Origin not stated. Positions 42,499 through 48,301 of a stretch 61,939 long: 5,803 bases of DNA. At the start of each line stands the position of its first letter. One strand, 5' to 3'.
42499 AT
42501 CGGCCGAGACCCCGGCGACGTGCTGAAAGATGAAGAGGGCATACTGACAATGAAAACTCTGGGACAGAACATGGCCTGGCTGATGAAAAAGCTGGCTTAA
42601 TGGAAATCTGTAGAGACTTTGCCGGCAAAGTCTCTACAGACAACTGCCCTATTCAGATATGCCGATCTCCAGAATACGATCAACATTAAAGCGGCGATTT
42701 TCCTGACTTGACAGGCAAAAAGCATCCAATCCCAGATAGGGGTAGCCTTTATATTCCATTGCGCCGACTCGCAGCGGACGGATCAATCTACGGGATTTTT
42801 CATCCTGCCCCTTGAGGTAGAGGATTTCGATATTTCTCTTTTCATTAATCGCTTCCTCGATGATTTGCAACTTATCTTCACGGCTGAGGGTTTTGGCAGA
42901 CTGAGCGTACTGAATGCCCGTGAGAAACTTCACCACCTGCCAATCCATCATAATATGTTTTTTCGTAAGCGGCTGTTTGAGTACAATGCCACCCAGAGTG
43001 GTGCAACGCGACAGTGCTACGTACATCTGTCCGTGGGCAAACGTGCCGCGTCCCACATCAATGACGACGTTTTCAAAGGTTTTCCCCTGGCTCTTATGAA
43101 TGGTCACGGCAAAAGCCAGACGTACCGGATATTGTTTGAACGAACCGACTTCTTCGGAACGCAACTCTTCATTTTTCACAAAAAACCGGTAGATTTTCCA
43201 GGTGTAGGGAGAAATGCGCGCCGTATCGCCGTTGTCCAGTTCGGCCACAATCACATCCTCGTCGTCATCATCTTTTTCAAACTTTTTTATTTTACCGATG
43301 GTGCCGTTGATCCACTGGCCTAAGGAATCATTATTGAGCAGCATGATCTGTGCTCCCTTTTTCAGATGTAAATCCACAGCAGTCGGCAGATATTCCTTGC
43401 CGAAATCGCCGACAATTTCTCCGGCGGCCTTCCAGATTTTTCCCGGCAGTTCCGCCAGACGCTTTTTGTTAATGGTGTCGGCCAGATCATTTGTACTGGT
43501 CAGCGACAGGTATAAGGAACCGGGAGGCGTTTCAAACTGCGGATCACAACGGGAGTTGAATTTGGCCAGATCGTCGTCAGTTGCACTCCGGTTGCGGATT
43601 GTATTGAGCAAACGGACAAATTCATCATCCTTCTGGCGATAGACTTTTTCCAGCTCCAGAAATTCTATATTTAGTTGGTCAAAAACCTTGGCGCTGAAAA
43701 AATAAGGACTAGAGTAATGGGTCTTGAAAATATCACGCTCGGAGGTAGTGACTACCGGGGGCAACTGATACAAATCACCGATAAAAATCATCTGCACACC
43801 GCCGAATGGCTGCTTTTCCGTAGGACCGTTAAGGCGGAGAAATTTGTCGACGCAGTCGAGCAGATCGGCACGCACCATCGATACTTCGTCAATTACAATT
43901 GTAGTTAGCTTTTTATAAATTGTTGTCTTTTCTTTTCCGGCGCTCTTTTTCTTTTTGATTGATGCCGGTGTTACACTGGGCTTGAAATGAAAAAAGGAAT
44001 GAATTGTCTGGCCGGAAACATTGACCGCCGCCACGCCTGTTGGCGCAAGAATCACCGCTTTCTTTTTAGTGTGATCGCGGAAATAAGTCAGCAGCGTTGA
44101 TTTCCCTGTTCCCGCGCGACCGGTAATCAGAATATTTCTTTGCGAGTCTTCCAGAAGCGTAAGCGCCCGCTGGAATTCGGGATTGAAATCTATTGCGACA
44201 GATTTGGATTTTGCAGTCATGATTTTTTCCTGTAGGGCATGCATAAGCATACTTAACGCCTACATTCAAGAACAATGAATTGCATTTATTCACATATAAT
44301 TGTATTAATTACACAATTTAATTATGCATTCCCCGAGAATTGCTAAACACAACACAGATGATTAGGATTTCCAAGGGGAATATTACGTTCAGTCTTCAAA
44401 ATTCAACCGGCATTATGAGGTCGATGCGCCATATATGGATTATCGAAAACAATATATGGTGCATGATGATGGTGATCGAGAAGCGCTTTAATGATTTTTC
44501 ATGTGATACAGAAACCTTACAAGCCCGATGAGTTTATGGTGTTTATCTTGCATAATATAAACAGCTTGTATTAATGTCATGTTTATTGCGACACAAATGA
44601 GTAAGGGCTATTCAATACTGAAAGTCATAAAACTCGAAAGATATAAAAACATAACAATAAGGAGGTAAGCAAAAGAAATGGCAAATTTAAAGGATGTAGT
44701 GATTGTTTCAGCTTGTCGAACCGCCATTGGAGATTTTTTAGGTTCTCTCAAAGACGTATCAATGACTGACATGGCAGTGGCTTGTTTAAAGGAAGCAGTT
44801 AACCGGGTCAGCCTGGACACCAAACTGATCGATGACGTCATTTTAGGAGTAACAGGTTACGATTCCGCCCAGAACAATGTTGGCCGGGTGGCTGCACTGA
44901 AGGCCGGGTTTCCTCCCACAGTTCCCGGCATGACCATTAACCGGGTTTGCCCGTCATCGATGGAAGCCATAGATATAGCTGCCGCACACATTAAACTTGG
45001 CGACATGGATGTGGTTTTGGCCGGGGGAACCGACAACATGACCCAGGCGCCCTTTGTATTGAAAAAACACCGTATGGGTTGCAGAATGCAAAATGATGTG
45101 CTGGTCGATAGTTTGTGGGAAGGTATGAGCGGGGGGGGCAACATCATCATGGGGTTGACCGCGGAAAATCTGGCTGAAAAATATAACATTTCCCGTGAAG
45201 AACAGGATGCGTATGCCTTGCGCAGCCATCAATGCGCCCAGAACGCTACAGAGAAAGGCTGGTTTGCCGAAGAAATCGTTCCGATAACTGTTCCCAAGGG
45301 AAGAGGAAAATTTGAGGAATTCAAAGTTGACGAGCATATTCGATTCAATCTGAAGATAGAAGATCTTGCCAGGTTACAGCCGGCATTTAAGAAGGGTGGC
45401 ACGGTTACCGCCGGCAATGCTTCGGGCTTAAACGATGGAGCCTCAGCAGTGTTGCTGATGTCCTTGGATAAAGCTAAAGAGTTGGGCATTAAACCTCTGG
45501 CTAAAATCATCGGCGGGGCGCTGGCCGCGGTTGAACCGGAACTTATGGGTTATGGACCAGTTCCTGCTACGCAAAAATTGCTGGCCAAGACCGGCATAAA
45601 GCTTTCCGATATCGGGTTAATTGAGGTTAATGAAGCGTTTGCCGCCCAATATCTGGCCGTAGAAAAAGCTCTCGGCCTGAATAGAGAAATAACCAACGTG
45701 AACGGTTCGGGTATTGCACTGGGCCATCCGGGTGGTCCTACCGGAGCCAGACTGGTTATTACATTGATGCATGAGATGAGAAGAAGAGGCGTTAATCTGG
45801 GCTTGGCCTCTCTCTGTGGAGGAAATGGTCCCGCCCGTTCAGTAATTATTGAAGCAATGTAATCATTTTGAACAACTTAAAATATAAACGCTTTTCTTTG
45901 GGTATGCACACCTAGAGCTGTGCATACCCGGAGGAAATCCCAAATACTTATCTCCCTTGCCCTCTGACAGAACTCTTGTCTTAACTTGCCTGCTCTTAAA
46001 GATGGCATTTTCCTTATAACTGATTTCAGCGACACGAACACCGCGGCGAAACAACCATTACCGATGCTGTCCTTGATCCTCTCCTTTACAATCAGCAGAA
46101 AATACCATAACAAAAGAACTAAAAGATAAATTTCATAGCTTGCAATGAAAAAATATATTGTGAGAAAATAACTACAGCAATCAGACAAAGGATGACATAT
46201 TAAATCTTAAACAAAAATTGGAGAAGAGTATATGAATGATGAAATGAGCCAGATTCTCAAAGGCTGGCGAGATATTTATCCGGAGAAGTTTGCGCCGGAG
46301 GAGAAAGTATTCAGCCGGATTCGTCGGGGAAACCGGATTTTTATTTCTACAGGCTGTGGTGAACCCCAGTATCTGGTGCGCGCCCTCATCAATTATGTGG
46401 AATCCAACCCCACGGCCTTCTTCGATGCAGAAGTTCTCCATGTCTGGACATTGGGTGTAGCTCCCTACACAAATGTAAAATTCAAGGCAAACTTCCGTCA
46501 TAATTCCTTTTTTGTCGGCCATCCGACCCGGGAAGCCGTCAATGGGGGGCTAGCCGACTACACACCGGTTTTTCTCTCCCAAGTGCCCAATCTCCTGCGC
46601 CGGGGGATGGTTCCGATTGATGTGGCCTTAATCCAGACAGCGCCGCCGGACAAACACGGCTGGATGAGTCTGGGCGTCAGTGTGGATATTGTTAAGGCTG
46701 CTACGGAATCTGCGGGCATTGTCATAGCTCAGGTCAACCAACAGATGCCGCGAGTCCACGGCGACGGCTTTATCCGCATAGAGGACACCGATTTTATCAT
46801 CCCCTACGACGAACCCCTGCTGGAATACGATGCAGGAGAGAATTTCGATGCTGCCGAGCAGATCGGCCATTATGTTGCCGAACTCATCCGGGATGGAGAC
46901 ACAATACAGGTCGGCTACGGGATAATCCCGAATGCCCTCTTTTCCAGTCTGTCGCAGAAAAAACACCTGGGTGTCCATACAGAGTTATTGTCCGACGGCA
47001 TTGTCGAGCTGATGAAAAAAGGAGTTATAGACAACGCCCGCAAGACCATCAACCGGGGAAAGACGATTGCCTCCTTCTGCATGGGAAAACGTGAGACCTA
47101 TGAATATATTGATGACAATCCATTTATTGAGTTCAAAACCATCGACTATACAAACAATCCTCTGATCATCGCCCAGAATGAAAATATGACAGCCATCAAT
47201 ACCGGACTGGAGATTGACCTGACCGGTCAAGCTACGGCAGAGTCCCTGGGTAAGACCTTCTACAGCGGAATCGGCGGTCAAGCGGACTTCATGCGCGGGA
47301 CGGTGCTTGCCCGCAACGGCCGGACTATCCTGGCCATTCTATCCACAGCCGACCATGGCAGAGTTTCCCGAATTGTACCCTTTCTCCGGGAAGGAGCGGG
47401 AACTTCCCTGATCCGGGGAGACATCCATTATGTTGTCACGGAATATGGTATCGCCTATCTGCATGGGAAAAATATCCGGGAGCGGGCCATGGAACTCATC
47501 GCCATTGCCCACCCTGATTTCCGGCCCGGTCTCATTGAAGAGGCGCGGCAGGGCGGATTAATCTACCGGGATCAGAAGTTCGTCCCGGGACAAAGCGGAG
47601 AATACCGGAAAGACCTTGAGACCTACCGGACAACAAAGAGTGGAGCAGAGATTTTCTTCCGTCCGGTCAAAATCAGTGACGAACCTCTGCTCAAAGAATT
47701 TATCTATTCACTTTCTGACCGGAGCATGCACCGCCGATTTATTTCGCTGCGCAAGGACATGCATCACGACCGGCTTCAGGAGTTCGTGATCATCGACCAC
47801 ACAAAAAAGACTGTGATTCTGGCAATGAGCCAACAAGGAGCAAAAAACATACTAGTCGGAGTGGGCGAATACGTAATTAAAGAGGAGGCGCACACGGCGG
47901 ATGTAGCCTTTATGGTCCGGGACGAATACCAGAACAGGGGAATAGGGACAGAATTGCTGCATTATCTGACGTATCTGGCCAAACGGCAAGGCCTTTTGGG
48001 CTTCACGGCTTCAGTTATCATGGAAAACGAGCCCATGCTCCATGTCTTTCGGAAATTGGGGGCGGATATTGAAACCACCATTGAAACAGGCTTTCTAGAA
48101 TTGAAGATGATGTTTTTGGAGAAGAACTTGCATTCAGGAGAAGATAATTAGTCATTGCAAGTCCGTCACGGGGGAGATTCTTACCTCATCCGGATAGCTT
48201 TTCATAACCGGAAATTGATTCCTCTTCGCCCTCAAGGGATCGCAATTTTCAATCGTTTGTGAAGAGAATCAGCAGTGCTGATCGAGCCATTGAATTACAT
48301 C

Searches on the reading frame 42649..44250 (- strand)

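Call 52: search_protein_families(library=ncbifam, proteins=[window:42649-44250:-], max_evalue=1e-10)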
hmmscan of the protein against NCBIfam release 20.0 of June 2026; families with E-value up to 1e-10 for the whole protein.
window:42649-44250:- (533 aa): 3 families
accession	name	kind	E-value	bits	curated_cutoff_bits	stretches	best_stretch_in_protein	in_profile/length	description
TIGR01448.2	helicase_RecD2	equivalog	6e-20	70.9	500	1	9-169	304-453/713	SF1B family DNA helicase RecD2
TIGR01447.1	recD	equivalog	1.9e-13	49.9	310.15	1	35-402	161-549/597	exodeoxyribonuclease V subunit alpha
TIGR02768.1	TraA_Ti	equivalog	2.8e-12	45.8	590.45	0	293-415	612-706/751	Ti-type conjugative transfer relaxase TraA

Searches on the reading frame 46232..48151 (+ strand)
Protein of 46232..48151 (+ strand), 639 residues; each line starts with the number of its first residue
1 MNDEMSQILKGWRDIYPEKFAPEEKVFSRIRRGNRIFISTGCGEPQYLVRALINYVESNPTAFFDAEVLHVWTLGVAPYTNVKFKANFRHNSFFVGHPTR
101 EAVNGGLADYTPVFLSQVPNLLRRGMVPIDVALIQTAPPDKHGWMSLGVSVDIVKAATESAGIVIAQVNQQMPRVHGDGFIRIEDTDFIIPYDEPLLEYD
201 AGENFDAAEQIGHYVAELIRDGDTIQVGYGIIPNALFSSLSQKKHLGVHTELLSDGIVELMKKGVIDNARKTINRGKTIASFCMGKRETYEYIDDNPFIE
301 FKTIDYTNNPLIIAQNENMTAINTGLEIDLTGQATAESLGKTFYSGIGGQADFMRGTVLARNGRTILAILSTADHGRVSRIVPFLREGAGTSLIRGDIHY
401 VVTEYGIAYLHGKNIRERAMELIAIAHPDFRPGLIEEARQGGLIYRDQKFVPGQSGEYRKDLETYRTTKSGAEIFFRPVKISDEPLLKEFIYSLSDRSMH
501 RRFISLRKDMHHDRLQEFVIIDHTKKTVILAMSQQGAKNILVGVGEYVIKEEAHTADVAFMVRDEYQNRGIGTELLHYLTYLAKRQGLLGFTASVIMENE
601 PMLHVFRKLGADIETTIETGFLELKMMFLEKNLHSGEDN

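Call 52: search_protein_families(library=ncbifam, proteins=[window:46232-48151:+], max_evalue=1e-10)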
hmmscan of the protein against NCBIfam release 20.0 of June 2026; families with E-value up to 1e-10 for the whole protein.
window:46232-48151:+ (639 aa): 5 families
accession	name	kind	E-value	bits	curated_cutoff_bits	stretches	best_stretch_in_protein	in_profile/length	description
TIGR03948.1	butyr_acet_CoA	equivalog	1.2e-76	258.3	674.8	1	85-441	72-437/445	butyryl-CoA:acetate CoA-transferase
NF053666.1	BtrAceCoATfers1341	equivalog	4.7e-33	114.8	740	1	224-436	253-457/492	butyryl-CoA:acetate CoA transferase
TIGR03458.1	YgfH_subfam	subfamily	1.1e-30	106.8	658.7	1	222-436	252-457/489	succinate CoA transferase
NF053853.1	ScActCoATferScpC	equivalog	1.3e-24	86.8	500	1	223-435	257-460/493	succinyl-CoA:acetate CoA-transferase ScpC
NF058543.1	ActPatMycb56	equivalog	7.5e-20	71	460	1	468-613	133-276/317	acetyltransferase Pat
